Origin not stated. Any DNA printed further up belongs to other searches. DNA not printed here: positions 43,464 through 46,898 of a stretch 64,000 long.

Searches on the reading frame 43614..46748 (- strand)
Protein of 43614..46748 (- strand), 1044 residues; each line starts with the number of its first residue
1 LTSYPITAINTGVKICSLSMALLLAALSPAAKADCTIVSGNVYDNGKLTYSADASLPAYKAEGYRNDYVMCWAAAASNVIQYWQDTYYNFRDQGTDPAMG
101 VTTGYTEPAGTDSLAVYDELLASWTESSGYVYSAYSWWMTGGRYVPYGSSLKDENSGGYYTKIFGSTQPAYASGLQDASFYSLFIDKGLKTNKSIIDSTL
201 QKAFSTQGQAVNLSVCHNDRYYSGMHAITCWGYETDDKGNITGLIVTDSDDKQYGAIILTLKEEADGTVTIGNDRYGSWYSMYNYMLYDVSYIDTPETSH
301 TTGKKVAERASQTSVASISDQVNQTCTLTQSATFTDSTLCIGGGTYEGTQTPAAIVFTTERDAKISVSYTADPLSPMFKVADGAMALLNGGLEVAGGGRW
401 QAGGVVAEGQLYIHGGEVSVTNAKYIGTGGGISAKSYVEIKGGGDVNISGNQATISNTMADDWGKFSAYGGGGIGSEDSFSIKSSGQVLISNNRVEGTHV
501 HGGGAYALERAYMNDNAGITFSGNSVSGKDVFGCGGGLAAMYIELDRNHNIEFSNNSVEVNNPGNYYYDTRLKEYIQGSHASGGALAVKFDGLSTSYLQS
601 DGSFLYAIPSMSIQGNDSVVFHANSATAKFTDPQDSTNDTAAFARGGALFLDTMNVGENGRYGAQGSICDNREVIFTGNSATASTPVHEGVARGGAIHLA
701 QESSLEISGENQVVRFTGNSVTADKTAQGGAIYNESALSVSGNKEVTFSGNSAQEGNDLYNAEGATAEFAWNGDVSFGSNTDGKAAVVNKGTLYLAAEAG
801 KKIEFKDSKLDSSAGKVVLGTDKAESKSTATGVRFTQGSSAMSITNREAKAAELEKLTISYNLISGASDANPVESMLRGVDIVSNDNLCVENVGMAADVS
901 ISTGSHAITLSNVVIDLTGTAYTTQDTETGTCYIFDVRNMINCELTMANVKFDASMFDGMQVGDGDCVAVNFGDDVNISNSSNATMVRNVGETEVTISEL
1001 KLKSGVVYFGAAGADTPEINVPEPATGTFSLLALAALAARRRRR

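Call 48: search_protein_families(library=pfam, proteins=[window:43614-46748:-], max_evalue=0.001)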
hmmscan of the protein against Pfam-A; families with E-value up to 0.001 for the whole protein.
window:43614-46748:- (1044 aa): 3 families
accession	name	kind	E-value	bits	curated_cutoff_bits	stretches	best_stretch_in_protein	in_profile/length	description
PF02415.23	Chlam_PMP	-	4.2e-07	30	20.6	0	714-735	2-19/19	Chlamydia polymorphic membrane protein (Chlamydia_PMP) repeat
PF09028.16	Mac-1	-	1.3e-05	24.8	20.3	1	67-256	126-317/361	Mac 1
PF07589.16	PEP-CTERM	-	0.0003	21.2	20.7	1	1021-1043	2-24/24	PEP-CTERM motif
